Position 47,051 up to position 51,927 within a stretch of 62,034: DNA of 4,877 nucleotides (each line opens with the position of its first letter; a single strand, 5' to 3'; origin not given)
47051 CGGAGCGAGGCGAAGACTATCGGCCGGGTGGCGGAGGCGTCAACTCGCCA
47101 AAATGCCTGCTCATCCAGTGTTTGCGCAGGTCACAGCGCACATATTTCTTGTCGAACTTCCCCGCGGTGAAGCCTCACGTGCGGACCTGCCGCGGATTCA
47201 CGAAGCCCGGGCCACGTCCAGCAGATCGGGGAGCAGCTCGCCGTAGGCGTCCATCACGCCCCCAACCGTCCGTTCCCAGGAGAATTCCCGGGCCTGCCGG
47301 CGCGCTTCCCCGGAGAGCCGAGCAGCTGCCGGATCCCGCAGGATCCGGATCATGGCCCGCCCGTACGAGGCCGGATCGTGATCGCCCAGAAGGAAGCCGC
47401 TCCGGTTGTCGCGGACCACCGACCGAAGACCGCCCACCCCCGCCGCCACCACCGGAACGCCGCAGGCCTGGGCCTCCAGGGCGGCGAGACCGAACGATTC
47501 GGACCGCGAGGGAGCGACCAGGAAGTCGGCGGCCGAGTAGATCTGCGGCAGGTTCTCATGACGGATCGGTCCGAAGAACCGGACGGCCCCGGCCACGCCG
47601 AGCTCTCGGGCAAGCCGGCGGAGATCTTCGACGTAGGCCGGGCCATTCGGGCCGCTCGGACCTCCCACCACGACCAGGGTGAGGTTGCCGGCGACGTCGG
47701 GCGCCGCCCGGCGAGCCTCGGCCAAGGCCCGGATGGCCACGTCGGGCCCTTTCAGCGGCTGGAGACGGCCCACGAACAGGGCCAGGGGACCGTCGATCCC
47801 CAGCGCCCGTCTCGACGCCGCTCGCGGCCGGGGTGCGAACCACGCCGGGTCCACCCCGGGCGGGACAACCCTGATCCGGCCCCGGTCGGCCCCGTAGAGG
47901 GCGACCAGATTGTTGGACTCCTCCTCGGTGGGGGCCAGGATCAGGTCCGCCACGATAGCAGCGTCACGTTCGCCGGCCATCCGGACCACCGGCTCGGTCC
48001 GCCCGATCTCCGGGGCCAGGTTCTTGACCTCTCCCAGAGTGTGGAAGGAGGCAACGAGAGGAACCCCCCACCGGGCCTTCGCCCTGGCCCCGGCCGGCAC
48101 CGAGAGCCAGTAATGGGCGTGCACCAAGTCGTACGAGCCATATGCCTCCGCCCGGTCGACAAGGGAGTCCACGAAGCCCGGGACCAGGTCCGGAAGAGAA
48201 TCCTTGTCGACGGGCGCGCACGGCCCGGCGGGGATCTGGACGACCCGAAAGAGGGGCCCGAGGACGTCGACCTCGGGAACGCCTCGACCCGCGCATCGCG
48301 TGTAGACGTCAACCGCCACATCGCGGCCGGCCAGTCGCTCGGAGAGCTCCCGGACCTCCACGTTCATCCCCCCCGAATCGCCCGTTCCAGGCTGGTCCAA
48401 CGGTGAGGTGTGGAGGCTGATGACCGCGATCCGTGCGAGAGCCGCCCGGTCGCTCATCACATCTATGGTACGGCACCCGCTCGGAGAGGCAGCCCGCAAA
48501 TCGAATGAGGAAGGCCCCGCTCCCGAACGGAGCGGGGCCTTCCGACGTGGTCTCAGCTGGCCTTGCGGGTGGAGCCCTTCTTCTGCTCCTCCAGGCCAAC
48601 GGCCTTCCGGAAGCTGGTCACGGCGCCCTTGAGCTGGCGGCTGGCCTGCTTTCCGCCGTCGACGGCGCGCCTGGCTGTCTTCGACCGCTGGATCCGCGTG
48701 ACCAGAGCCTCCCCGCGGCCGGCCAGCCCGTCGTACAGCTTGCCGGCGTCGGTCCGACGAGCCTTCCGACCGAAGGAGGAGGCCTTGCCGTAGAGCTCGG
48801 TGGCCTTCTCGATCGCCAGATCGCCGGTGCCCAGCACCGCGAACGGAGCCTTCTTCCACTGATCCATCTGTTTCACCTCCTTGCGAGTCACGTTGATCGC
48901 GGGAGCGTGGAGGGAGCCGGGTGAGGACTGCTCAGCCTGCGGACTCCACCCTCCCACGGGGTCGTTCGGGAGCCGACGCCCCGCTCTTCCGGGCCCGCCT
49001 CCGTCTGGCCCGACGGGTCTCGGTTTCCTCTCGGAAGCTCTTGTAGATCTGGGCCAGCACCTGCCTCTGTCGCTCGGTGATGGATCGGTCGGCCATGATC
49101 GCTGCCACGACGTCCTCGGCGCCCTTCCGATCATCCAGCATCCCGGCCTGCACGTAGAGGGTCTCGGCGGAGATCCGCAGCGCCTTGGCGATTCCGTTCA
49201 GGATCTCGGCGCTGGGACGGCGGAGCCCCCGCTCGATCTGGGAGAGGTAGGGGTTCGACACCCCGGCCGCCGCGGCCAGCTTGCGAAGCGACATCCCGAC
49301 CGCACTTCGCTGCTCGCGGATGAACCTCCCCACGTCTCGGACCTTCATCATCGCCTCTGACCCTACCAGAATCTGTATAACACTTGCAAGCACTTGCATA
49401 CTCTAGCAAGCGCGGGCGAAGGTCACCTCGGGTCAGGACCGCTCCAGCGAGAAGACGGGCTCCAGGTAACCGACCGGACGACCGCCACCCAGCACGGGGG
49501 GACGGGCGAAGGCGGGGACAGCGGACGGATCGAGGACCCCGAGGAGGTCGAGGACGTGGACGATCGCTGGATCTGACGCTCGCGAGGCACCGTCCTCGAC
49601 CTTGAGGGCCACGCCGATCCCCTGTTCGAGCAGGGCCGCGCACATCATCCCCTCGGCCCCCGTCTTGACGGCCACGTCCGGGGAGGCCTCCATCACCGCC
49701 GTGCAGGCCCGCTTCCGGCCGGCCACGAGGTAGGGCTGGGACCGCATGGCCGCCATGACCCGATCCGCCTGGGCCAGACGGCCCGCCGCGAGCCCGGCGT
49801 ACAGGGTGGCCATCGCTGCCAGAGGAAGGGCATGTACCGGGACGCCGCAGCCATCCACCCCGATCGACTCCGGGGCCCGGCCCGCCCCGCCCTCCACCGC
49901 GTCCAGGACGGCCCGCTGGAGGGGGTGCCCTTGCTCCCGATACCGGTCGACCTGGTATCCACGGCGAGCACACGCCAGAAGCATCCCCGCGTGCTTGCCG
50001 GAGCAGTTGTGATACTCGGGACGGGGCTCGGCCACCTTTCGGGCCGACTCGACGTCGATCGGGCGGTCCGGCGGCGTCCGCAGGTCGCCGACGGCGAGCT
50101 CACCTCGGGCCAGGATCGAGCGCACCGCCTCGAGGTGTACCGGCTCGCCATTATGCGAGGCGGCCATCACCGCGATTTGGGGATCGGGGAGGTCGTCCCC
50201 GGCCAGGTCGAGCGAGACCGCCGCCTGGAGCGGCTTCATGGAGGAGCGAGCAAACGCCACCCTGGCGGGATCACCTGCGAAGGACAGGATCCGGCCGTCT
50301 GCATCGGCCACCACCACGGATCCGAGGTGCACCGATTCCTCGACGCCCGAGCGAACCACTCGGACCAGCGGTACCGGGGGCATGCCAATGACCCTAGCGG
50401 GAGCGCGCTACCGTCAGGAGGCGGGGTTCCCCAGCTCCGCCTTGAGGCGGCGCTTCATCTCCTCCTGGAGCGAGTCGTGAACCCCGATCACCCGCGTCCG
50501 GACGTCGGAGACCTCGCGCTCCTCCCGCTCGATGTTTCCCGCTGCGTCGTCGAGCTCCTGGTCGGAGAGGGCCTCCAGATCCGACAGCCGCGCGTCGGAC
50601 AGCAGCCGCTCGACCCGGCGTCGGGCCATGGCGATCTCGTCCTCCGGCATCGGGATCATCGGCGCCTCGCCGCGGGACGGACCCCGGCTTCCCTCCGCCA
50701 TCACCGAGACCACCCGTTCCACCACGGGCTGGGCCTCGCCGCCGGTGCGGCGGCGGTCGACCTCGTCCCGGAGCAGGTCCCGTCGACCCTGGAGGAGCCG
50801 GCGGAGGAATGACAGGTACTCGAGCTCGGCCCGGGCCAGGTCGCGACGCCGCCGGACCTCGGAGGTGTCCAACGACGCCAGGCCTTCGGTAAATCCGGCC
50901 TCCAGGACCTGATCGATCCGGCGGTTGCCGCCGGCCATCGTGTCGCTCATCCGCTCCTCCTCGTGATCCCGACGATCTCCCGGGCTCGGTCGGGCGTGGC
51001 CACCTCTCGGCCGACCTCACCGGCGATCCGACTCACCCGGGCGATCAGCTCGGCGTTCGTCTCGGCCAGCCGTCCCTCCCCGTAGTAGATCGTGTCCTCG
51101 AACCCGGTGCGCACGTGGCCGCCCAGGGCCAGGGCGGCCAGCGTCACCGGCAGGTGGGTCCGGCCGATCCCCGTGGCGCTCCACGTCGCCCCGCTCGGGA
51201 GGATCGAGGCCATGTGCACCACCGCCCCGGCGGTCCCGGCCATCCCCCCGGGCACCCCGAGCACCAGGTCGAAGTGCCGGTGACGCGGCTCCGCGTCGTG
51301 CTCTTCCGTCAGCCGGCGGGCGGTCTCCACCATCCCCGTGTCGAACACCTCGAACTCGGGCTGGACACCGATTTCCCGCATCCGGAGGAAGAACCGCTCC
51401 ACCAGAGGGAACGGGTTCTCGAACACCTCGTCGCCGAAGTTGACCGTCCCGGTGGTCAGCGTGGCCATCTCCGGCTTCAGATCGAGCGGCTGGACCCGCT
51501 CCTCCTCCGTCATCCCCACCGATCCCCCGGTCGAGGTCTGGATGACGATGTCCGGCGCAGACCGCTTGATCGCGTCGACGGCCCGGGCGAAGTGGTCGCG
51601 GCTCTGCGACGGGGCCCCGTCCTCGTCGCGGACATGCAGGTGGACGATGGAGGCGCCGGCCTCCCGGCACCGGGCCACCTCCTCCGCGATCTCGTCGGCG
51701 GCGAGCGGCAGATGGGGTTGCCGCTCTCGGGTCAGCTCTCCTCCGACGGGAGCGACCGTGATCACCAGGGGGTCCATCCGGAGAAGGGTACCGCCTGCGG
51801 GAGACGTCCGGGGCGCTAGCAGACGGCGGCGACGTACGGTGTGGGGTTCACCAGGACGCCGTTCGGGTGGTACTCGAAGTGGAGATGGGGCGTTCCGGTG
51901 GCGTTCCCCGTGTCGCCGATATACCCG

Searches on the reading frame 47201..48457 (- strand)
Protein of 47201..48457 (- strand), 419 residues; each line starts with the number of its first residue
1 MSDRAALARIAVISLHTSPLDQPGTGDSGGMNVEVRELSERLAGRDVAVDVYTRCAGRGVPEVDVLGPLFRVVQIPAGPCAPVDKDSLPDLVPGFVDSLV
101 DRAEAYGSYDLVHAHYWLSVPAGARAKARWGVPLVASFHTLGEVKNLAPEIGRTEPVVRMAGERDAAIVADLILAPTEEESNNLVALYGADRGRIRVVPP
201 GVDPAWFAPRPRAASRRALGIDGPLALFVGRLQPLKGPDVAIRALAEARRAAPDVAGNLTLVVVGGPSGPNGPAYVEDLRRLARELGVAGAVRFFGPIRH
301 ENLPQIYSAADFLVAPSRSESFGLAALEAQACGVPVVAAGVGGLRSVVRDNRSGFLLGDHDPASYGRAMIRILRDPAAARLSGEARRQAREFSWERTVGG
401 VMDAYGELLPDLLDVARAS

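Call 11: find_related_loci(query=window:47201-48457:-, collection=genome_contigs, flank=4000)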
Query seq(419 aa) (419 aa) in genome_contigs; peptide patterns used: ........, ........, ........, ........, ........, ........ (x = any residue, [..] = any of these).
599 stretches matched a pattern (row limit reached: there are more); 574 encode a relative of the query (tblastn E <= 1e-3); the best 80 are kept; 80 distinct loci.
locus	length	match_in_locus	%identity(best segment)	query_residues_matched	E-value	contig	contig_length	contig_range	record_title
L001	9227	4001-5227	62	1-412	4e-135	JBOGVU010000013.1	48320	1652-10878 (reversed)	MAG: Actinomycetota bacterium isolate SD8030_metabat2.bin.23 NODE_66_length_48320_cov_1.837819, whole genome shotgun seq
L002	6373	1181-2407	57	7-408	2e-133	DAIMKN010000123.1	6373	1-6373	MAG TPA_asm: Actinomycetota bacterium isolate CTOTU41507 NODE_14321_length_6373_cov_7.631054, whole genome shotgun seque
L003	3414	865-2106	57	1-410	1e-134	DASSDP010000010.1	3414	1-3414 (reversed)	MAG TPA_asm: Actinomycetota bacterium isolate SMAG_U953 k141_3224, whole genome shotgun sequence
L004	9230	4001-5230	59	3-412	2e-129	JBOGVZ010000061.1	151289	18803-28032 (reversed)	MAG: Actinomycetota bacterium isolate M3-S_metawrap_bin.41 k127_817693, whole genome shotgun sequence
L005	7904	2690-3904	60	8-415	1e-133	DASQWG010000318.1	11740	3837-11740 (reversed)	MAG TPA_asm: Actinomycetota bacterium isolate SMAG_U11007 k141_963579, whole genome shotgun sequence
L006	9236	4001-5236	54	9-409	3e-123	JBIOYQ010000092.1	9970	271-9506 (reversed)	MAG: Actinomycetota bacterium isolate MAG026 k127_2740656, whole genome shotgun sequence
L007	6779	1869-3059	56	9-414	2e-121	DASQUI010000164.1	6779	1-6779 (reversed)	MAG TPA_asm: Actinomycetota bacterium isolate SMAG_U10957 k141_801801, whole genome shotgun sequence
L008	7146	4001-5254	51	3-408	3e-119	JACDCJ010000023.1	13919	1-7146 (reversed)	MAG: Actinomycetota bacterium isolate MGR_bin305 SD2897_NODE_749_length_13919_cov_1.276102, whole genome shotgun sequenc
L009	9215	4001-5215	58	5-409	8e-118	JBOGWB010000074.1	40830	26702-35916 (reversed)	MAG: Actinomycetota bacterium isolate M3-S_metawrap_bin.117 k127_1076876, whole genome shotgun sequence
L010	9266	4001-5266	52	9-418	1e-112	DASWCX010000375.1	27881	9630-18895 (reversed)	MAG TPA_asm: Actinomycetota bacterium isolate SMAG_U2720 k141_1207151, whole genome shotgun sequence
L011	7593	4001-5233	55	8-409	2e-116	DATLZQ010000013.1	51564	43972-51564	MAG TPA_asm: Actinomycetota bacterium isolate SMAG_U13302 k141_560344, whole genome shotgun sequence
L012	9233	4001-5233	50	9-411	7e-110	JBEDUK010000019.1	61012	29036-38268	MAG: Actinomycetota bacterium isolate Bin.020.pasture_P3 k127_1969844, whole genome shotgun sequence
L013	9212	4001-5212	52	9-409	1e-109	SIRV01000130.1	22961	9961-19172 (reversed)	MAG: Actinobacteria bacterium isolate QQ.bins.69 contig130, whole genome shotgun sequence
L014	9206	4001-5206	50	9-405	1e-107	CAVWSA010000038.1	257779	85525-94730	MAG: uncultured Actinomycetes bacterium isolate MFD05377.bin.2.17 genome assembly, contig: contig_79880, whole genome sh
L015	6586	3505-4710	49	9-405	8e-108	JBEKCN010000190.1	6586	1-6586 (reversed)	MAG: Streptosporangiaceae bacterium isolate SPRUCE 160 SPRUCE_160_190, whole genome shotgun sequence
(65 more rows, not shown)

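Call 55: search_protein_families(library=pfam, proteins=[window:47201-48457:-])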
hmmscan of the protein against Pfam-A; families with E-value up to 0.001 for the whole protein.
seq(419 aa): 6 families
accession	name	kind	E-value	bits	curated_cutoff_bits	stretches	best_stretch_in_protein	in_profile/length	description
PF00534.26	Glycos_transf_1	-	3.1e-36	124.9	26.4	1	216-385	6-169/172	Glycosyl transferases group 1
PF13692.12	Glyco_trans_1_4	-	8.9e-33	114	27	1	224-375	2-142/142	Glycosyl transferases group 1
PF13439.12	Glyco_transf_4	-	2.4e-27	96.5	28.5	1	29-205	2-169/170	Glycosyltransferase Family 4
PF13579.12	Glyco_trans_4_4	-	4e-25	89.4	29.7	1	29-201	1-158/158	Glycosyl transferase 4-like domain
PF20706.3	GT4-conflict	-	2.3e-19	70.1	26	1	208-399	178-383/385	Family 4 Glycosyltransferase in conflict systems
PF13524.12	Glyco_trans_1_2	-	3.9e-05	24.1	25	1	276-396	25-137/144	Glycosyl transferase-like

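Call 56: search_protein_families(library=ncbifam, proteins=[window:47201-48457:-], max_evalue=1e-10)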
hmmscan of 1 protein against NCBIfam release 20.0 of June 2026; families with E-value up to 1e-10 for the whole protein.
seq(419 aa): 18 families
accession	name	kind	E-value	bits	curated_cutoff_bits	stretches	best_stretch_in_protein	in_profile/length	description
TIGR03449.1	mycothiol_MshA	equivalog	3.4e-122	408.2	462.5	1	9-408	1-403/406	D-inositol-3-phosphate glycosyltransferase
TIGR02149.1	glgA_Coryne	subfamily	1.3e-33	116.7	302.4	1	29-407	16-389/391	glycogen synthase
TIGR04047.1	MSMEG_0565_glyc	hypoth_equivalog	7.5e-31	107.5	259.85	1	36-405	19-371/373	MSMEG_0565 family glycosyltransferase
TIGR03999.1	thiol_BshA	equivalog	6.1e-28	97.8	273.7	1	194-408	168-373/375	N-acetyl-alpha-D-glucosaminyl L-malate synthase BshA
NF041876.1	EPS_EpsE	equivalog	2.2e-27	96.3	400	1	191-389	184-376/389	exopolysaccharide biosynthesis GT4 family glycosyltransferase EpsE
TIGR03088.1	stp2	hypoth_equivalog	2.7e-27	95.8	409.05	1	193-408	160-373/374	TIGR03088 family PEP-CTERM/XrtA system glycosyltransferase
TIGR02472.1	sucr_P_syn_N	equivalog_domain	2.7e-24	85.8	576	1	27-214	24-230/439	sucrose-phosphate synthase, putative, glycosyltransferase domain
TIGR04063.1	stp3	hypoth_equivalog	2.4e-22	79.4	442.05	1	110-408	94-395/397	TIGR04063 family PEP-CTERM/XrtA system glycosyltransferase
NF053787.1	GlcN_PG_synth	equivalog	4.7e-19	68.5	480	1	169-409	143-360/361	N-acetylglucosaminyl phosphatidylglycerol synthase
NF038229.1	Glyco4_Geo_Pelo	equivalog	1.8e-18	66.7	400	1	169-396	109-324/338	GPMC system family 4 glycosyltransferase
NF038011.1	PelF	equivalog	5.1e-18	65.4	100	1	187-378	274-460/489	GT4 family glycosyltransferase PelF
TIGR02095.1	glgA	subfamily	6.2e-17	61.4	328.45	1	222-406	293-475/477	glycogen/starch synthase, ADP-glucose type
NF012028.0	PRK15484.1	subfamily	1.8e-15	57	618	1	193-396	161-366/380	lipopolysaccharide N-acetylglucosaminyltransferase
TIGR04157.1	glyco_rSAM_CFB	subfamily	1.1e-14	54.3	400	1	163-355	163-346/406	TIGR04157 family glycosyltransferase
NF041010.1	glycosy_Agl16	equivalog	1.5e-14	53.6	575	1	169-408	133-351/352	glycosylation protein Agl16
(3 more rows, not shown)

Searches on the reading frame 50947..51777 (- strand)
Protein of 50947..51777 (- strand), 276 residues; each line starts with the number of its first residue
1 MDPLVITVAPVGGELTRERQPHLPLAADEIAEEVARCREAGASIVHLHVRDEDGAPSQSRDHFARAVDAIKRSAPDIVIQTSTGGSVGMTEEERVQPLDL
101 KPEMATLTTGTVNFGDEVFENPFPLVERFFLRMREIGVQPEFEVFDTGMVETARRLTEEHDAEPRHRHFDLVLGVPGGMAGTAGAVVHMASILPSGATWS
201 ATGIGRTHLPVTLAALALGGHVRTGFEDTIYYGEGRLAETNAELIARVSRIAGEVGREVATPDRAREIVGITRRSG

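Call 61: find_encoding_contigs(protein=window:50947-51777:-, flank=2000, max_places=3)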
Protein window:50947-51777:- (276 aa): 8 contigs read that carry it; 3 places shown.
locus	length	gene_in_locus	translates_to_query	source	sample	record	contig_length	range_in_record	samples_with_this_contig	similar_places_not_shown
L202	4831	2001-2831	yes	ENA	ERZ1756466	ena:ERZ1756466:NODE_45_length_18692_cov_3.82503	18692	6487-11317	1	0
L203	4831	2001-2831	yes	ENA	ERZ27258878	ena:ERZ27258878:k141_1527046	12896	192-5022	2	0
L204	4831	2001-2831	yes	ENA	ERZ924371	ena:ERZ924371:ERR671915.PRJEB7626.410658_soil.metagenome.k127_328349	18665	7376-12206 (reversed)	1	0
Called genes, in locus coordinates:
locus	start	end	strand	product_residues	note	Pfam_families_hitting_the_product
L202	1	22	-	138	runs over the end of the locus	PF00027:cNMP_binding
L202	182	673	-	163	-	PF00719:Pyrophosphatase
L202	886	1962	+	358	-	PF24568:CC_PcsB (faint), PF01551:Peptidase_M23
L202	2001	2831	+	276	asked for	PF05853:BKACE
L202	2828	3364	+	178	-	PF22802:RsiG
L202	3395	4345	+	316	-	PF06089:Asparaginase_II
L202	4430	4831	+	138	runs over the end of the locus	PF13560:HTH_31, PF12844:HTH_19 (weak), PF01381:HTH_3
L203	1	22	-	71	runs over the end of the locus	?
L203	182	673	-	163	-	PF00719:Pyrophosphatase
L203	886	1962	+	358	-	PF24568:CC_PcsB (faint), PF01551:Peptidase_M23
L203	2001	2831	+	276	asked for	PF05853:BKACE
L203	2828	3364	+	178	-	PF22802:RsiG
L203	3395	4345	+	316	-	PF06089:Asparaginase_II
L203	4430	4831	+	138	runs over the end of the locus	PF13560:HTH_31, PF12844:HTH_19 (weak), PF01381:HTH_3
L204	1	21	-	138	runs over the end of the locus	PF00027:cNMP_binding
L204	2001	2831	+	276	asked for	PF05853:BKACE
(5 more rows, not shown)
